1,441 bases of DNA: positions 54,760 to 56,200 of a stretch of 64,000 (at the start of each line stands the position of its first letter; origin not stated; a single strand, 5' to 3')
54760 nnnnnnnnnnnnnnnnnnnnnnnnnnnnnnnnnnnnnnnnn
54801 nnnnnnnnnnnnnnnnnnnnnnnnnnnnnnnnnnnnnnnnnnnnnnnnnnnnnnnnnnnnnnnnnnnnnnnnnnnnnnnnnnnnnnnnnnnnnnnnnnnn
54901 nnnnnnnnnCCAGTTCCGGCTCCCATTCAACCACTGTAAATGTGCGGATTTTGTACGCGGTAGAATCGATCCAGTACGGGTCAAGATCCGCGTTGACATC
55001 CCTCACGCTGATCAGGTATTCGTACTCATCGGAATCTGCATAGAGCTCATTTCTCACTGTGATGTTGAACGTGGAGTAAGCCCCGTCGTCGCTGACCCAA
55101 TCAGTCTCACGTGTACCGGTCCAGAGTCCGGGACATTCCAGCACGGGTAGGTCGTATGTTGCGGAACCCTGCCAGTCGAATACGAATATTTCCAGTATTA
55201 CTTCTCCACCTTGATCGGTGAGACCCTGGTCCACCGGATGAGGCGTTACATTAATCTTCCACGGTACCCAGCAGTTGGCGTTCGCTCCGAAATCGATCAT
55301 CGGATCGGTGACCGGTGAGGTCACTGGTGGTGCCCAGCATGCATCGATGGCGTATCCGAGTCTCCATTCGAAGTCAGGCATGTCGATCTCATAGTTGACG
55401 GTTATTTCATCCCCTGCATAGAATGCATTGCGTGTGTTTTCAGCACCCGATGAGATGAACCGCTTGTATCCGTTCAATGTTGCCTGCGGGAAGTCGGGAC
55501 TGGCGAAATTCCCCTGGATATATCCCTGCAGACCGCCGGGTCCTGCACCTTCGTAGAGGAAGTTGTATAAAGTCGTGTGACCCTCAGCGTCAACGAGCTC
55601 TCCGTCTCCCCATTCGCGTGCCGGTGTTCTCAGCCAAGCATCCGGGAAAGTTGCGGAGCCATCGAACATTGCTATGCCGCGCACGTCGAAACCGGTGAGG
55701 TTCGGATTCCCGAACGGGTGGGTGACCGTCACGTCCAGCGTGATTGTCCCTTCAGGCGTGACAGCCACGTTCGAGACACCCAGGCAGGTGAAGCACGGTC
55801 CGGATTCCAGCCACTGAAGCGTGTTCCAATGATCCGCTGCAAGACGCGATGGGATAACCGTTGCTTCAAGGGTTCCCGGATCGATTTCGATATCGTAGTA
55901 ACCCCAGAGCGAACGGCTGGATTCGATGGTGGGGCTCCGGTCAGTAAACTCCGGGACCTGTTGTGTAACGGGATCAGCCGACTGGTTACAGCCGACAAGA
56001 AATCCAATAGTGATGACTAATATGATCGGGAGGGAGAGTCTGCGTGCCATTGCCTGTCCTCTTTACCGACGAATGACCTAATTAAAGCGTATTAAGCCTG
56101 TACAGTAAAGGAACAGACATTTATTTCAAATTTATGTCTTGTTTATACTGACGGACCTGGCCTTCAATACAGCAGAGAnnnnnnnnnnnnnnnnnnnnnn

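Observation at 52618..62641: Surface-lipoprotein locus: one novel N-terminal domain fused to different beta-propellers, bracketed by paralogous small lipoproteins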

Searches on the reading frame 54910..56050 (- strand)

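Call 6: search_solved_structures(query=window:54910-56050:-, max_evalue=10, show_alignments=2)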
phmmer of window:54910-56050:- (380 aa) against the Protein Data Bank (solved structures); distinct sequences matched with E-value up to 10: 3.
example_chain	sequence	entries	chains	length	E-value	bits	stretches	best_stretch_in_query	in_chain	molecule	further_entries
9cwt_N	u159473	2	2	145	0.25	13.1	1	165-272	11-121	NADH dehydrogenase [ubiquinone] 1 alpha subcomplex subunit 12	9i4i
8yn5_R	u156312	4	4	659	0.41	12.4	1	225-308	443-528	Histamine H3 receptor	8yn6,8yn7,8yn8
8ihb_R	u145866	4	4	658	1.3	10.7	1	258-308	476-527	Soluble cytochrome b562,Hydroxycarboxylic acid receptor 2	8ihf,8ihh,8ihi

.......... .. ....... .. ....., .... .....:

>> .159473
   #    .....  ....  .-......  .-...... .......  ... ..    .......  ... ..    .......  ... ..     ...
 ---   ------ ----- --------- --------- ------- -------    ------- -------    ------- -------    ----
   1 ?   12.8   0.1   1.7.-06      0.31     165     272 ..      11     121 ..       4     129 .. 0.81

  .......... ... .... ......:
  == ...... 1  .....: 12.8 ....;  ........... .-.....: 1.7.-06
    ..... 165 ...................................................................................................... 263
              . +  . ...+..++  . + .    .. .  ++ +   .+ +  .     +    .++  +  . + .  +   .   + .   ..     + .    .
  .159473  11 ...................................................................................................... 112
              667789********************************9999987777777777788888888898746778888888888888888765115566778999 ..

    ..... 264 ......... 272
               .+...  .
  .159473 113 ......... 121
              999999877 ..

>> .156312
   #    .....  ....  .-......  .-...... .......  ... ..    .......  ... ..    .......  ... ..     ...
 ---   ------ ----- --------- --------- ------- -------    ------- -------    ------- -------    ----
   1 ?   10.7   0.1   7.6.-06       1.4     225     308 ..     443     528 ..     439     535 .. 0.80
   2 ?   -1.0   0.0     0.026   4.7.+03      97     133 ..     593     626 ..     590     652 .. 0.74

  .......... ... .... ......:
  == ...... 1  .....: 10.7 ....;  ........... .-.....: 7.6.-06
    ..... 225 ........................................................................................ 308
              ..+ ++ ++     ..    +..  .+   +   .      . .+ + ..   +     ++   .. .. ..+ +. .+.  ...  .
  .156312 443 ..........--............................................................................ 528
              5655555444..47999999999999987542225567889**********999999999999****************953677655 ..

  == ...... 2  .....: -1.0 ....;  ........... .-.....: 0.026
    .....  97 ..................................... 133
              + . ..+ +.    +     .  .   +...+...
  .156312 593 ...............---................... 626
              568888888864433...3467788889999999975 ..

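Call 7: find_homologous_proteins(query=window:54910-56050:-, max_evalue=0.001)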
Query window:54910-56050:- (380 aa): 60 proteins with E <= 0.001 among 2091 candidates.
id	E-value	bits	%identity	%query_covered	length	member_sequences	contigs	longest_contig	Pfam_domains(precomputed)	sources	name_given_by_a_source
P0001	1.5e-105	371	47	99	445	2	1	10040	-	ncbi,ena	-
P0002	4.6e-103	363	47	97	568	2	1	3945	PF00801.27,PF18911.7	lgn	-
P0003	7.4e-101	356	47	88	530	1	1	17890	PF06739.18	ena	-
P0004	9.3e-101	355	47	98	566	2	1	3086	PF00801.27,PF18911.7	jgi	jgi:hypothetical protein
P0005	1.5e-98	348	50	88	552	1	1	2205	PF22352.3,PF00801.27,PF18911.7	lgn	-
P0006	4.0e-98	347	46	99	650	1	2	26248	PF22352.3,PF00801.27,PF18911.7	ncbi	-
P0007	5.3e-98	346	50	83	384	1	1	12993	-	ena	-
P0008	1.1e-94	335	50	84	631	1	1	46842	PF08309.18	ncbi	-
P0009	2.4e-94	334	47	86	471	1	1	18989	-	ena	-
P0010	6.1e-93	330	47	87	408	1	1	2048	-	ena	-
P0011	5.6e-92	327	50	82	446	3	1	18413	-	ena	-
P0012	6.8e-92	326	42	98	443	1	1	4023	-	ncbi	ncbi:MAG: hypothetical protein ABIC40_00225, partial [bacterium]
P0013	1.0e-91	326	45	91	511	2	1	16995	PF08309.18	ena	-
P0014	1.6e-91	325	44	98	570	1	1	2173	PF00801.27,PF18911.7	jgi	jgi:PKD repeat protein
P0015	1.9e-90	322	43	98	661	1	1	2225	PF24848.3,PF08309.18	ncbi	ncbi:MAG: hypothetical protein ABIC40_02325, partial [bacterium]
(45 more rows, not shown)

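Call 14: find_related_loci(query=A1, collection=genome_contigs, flank=10000)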
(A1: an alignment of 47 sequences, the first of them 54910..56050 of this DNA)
Query A1 (380 aa) in genome_contigs; peptide patterns used: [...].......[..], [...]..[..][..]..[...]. (x = any residue, [..] = any of these).
351 stretches matched a pattern; 323 encode a relative of the query (tblastn E <= 1e-3); the best 80 are kept; 77 distinct loci.
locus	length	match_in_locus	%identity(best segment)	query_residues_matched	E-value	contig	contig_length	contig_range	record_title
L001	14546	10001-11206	47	3-379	5e-115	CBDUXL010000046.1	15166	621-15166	MAG TPA_asm: uncultured bacterium isolate SRR22302370_binner13_Refined_2 genome assembly, contig: ERZ25074855.2958, whol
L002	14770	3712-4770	49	21-373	1e-110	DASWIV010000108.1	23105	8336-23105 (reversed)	MAG TPA_asm: bacterium isolate SMAG_U2878 k141_1212591, whole genome shotgun sequence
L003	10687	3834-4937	48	6-376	8e-108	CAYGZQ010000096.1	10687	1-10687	MAG TPA_asm: uncultured Planctomycetota bacterium isolate ERP119294_co1_436 genome assembly, contig: NODE_8507_length_10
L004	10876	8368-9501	49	1-376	1e-107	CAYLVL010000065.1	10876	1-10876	MAG TPA_asm: uncultured Planctomycetota bacterium isolate binchicken_co184_441 genome assembly, contig: NODE_11871_lengt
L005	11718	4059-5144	50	19-373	1e-107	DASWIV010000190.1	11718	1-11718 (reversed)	MAG TPA_asm: bacterium isolate SMAG_U2878 k141_2418302, whole genome shotgun sequence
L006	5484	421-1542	47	4-379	1e-107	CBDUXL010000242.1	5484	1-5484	MAG TPA_asm: uncultured bacterium isolate SRR22302370_binner13_Refined_2 genome assembly, contig: ERZ25074855.18567, who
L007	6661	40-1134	50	20-375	3e-107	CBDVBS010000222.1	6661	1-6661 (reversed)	MAG TPA_asm: uncultured bacterium isolate SRR22302362_concoct_44 genome assembly, contig: ERZ25746724.7423, whole genome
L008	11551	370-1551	45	3-380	7e-107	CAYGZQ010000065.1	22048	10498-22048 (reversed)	MAG TPA_asm: uncultured Planctomycetota bacterium isolate ERP119294_co1_436 genome assembly, contig: NODE_2850_length_22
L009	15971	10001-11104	47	4-373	8e-107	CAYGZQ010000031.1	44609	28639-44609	MAG TPA_asm: uncultured Planctomycetota bacterium isolate ERP119294_co1_436 genome assembly, contig: NODE_857_length_446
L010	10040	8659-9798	47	1-378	2e-106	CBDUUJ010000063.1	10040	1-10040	MAG TPA_asm: uncultured bacterium isolate SRR22302362_concoct_119 genome assembly, contig: ERZ25746724.3502, whole genom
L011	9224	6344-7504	46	1-379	6e-106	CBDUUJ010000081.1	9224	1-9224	MAG TPA_asm: uncultured bacterium isolate SRR22302362_concoct_119 genome assembly, contig: ERZ25746724.4078, whole genom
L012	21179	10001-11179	43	2-380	2e-105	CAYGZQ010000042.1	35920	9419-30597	MAG TPA_asm: uncultured Planctomycetota bacterium isolate ERP119294_co1_436 genome assembly, contig: NODE_1260_length_35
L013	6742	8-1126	48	17-377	2e-105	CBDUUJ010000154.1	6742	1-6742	MAG TPA_asm: uncultured bacterium isolate SRR22302362_concoct_119 genome assembly, contig: ERZ25746724.7266, whole genom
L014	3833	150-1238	48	18-379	2e-106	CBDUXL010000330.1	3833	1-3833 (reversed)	MAG TPA_asm: uncultured bacterium isolate SRR22302370_binner13_Refined_2 genome assembly, contig: ERZ25074855.35286, who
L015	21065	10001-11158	47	1-373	9e-105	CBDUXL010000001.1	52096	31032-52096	MAG TPA_asm: uncultured bacterium isolate SRR22302370_binner13_Refined_2 genome assembly, contig: ERZ25074855.257, whole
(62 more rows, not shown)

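Call 16: predict_structure(alignment_id=A1)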
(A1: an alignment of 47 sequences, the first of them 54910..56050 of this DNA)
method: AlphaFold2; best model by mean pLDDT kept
length: 380 residues; sequences in the alignment: 47
mean_pLDDT: 84.7   pTM: 0.81
mean pLDDT of the five models: 84.7, 83.6, 83.5, 82.6, 82.5
residues with pLDDT >= 90: 229; 70-90: 79; 50-70: 36; < 50: 36
segments of 3 or more residues with pLDDT < 50: 22-39, 70-83
pLDDT, mean of each block of 10 residues (from residue 1): 60 71 44 43 72 89 81 42 61 96 96 90 95 97 93 96 81 66 75 97 91 96 86 90 94 92 95 97 98 84 98 97 94 98 98 82 94 90
secondary structure, 60 per line:
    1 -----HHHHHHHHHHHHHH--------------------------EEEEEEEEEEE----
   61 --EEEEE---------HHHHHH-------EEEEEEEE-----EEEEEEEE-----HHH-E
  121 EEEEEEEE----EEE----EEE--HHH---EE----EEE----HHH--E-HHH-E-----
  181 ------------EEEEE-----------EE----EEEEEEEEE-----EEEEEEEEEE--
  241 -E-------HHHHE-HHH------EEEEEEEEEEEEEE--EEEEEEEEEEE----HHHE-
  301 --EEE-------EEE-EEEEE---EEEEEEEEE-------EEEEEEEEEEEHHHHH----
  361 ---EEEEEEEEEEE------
elements in order: H6-19 E46-56 E63-67 H77-82 E90-97 E103-110 E120-128 E133-135 E140-142 E157-159 E193-197 E215-223 E229-238 H250-253 E265-278 E281-291 E303-305 E313-315 E317-321 E325-333 E341-351 H352-356 E364-374
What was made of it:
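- Checked: Corrections: (1) The head is two domains (residues ~46-262 and ~265-375), not one (call 16).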

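Call 19: fold_search(model_id=the predicted structure, library=pdb)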
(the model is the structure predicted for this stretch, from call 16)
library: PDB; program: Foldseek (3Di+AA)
matches with E <= 10: 1427; with E <= 0.001: 5
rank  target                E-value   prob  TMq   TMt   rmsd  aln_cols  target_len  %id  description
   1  8csw                  1.4e-04  0.99  0.21  0.14  16.9       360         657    8  Local refinement of protein 4.2 in Class 2 of erythrocyte ankyrin-1 complex (released 2022-07-20)
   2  4ttg_A                3.2e-04  0.85  0.20  0.09  15.5       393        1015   10  Beta-galactosidase (E. coli) in the presence of potassium chloride. (released 2015-03-25)
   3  8dhe_A                4.5e-04  0.89  0.20  0.13  15.7       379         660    8  Tannerella forsythia beta-glucuronidase (mL1) (released 2023-05-17)
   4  9a3v_A                5.3e-04  0.96  0.18  0.11  16.2       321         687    7  Predicted model of tissue transglutaminase 2 (TG2) in complex with plasma fibronectin type III modules 14 and 15 (FNII (released 2024-02-02)
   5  3vd9_B                6.5e-04  0.85  0.21  0.09  15.3       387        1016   10  E. coli (lacZ) beta-galactosidase (N460S) in complex with IPTG (released 2012-04-11)
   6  8s5s                  1.0e-03  1.00  0.18  0.18   5.4       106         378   14  Crystal structure of a Sulfite dehydrogenase from Thermus thermophilus (released 2024-11-27)
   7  5f0m_B                1.3e-03  0.47  0.17  0.21  23.0       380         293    9  Structure of retromer VPS26-VPS35 subunits bound to SNX3 and DMT1 (SeMet labeled) (released 2016-12-07)
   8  4kkp_B                1.6e-03  0.89  0.21  0.30  18.4       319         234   10  Crystal structure of Vibrio cholerae RbmA (crystal form 2) (released 2013-05-22)
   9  4kkp_A                1.6e-03  0.77  0.19  0.27  17.4       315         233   10  Crystal structure of Vibrio cholerae RbmA (crystal form 2) (released 2013-05-22)
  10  7tvz_E                2.0e-03  0.91  0.19  0.12  16.1       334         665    8  Cryo-EM structure of human band 3-protein 4.2 complex in diagonal conformation (released 2022-06-08)
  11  6y0k                  2.4e-03  1.00  0.17  0.17   5.8       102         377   15  Sulfite oxidase from Thermus thermophilus with coordinated phosphate (released 2020-08-05)
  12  7kgz_B                2.5e-03  0.84  0.22  0.14  14.8       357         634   11  FMN-binding beta-glucuronidase from Roseburia hominis (released 2021-11-10)
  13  3fn9_D                2.7e-03  0.41  0.18  0.12  15.3       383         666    9  Crystal structure of putative beta-galactosidase from bacteroides fragilis (released 2009-01-13)
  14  2a9d_B                2.8e-03  1.00  0.19  0.20   7.6       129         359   15  Crystal structure of recombinant chicken sulfite oxidase with Arg at residue 161 (released 2005-08-02)
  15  1sox_A                3.1e-03  1.00  0.19  0.16   7.2       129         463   16  SULFITE OXIDASE FROM CHICKEN LIVER (released 1998-04-29)
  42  9bey                  1.4e-02  0.41  0.21  0.12  18.2       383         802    8  Structure of a lambda-carrageenan active GH2 A in complex with inhibitor (released 2025-08-27)
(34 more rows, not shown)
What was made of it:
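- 54926..55258 (-): A head domain 2 (aa 265-375): Ig-like/E-set beta-sandwich. model (call 16); Foldseek local matches to the Ig-like domain of sulfite oxidases, probability 1.0 over 102-133 columns (call 19)
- On Ig-like / E-set beta-sandwich (head domain 2): Foldseek probability 1.0 over 102-133 columns to the C-terminal Ig-like domain of sulfite oxidases/dehydrogenases, rmsd 5.4-7.6 Å (call 19).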

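Call 33: search_protein_families(library=pfam, alignment_id=A2, max_evalue=0.0001)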
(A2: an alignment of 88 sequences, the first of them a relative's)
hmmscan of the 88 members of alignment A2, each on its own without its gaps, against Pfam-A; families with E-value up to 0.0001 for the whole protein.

A. member 1, L001:11195-13441:+ (749 aa): 3 families
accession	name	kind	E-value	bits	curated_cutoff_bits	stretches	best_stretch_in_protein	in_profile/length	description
PF18911.6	PKD_4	-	3.5e-26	91.5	27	2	7-88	1-79/85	PKD domain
PF00801.26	PKD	-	1.6e-14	54.1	23.5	2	131-177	27-71/80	PKD domain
PF22352.2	K319L-like_PKD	-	1.7e-06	28.4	27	0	23-84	12-76/84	K319L-like, PKD domain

B. families by the number of members that match (of 88 scanned): 39 families (the first 25 are shown)
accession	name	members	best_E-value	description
PF18911.6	PKD_4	31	9.3e-105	PKD domain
PF00801.26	PKD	28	4.1e-68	PKD domain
PF06739.17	SBBP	26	8.4e-29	Beta-propeller repeat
PF08309.17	LVIVD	15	3.3e-119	LVIVD repeat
PF17164.10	DUF5122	11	4.6e-25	Domain of unknown function (DUF5122) beta-propeller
PF22352.2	K319L-like_PKD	10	1e-17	K319L-like, PKD domain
PF16819.11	DUF5074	9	9.2e-16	Domain of unknown function (DUF5074)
PF13360.13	PQQ_2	5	7.2e-33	Outer membrane protein assembly factor BamB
PF24848.1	DUF7723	5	3.2e-14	Family of unknown function (DUF7723)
PF13570.13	Beta-prop_ACSF4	3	8.6e-44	Beta-alanine-activating enzyme, beta-propeller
PF09826.15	Beta_propel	3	3.3e-08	Beta propeller domain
PF25292.1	Beta-prop_CGLA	2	3.5e-12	Lambda-carrageenase beta-propeller domain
PF18981.6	InlK_D3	2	1.4e-06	Internalin K domain (D3/D4)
PF12799.13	LRR_4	1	6.9e-50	Leucine Rich repeats (2 copies)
PF13855.12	LRR_8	1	1.3e-26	Leucine rich repeat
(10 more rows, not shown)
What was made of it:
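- Tails: PKD 31, SBBP 26, LVIVD 15, DUF5122 11, DUF5074 9, PQQ_2 5, plus FG-GAP, LRR and PD40 (call 33). PQQ_2/BamB-like propellers occur among the tails (call 33).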

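Call 42: search_protein_representatives(alignment_id=A3)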
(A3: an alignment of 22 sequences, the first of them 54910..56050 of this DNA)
Query: 22 sequences, 387 profile positions. Proteins with E-value up to 0.001 (for the whole library): 2854; up to 1e-10: 2264; up to 1e-30: 1172. The best 150 are listed.
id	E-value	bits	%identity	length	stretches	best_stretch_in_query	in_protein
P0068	1.3e-153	527.8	-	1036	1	10-380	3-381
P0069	8.3e-151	518.6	-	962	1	1-380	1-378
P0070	2.3e-150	517.2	-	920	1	11-379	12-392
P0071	3.8e-150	516.4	-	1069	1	1-379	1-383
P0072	1.5e-149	514.5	-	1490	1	7-379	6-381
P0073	3.1e-149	513.4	-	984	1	10-377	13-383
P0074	5.1e-149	512.7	-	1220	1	10-379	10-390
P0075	1.0e-148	511.8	-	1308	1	1-379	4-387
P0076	1.1e-148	511.6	-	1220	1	1-379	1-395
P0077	1.4e-148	511.3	-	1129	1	12-378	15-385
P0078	1.4e-148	511.3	-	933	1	9-379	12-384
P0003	1.6e-148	511.1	-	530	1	10-382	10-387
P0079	5.5e-148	509.3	-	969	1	14-378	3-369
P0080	1.0e-147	508.5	-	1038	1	9-379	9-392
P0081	2.0e-147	507.5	-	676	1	7-378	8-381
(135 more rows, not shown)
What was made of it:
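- Family size is 2,854 representatives, with the head at the N-terminus in all 150 listed (call 42).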

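Call 63: search_solved_structures(query=A3, max_evalue=10)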
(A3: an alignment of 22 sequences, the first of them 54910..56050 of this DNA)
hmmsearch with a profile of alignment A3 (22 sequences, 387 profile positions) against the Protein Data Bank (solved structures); distinct sequences matched with E-value up to 10: 1.
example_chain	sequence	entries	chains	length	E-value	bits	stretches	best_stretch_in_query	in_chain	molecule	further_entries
6pzj_A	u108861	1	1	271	0.14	14.2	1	105-171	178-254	Methyl-accepting chemotaxis protein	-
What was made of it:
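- On Any solved structure for head domain 1: phmmer and profile searches give a best E of 0.14-0.25 (calls 6, 63).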

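Call 71: search_protein_families(library=pfam, alignment_id=A3, max_evalue=1)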
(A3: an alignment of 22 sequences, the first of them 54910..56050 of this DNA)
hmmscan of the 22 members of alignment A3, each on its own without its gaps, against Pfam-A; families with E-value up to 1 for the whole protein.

A. member 1, window:54910-56050:- (380 aa): 0 families

B. families by the number of members that match (of 22 scanned): 9 families
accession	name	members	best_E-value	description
PF09478.16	CBM49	3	0.0028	Carbohydrate binding domain CBM49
PF18911.6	PKD_4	2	0.012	PKD domain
PF17164.10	DUF5122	2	0.097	Domain of unknown function (DUF5122) beta-propeller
PF08309.17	LVIVD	1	0.00018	LVIVD repeat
PF23148.1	Gp77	1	0.022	Podophage GP4 fiber-tail adaptor protein gp77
PF13517.12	FG-GAP_3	1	0.026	FG-GAP-like repeat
PF18673.7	IrmA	1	0.099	interleukin receptor mimic protein A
PF03775.22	MinC_C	1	0.18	Septum formation inhibitor MinC, C-terminal domain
PF06871.16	TraH_2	1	0.19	TraH_2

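Call 84: find_related_loci(query=A3, collection=viral_contigs, flank=5000)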
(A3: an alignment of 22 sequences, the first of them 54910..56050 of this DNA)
Query A3 (380 aa) in viral_contigs; peptide patterns used: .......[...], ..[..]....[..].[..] (x = any residue, [..] = any of these).
17 stretches matched a pattern, but none encodes a relative of the query by tblastn (E <= 1e-3).
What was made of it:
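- Tried and rejected: (9) A phage origin: the head is absent from viral contigs (call 84).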
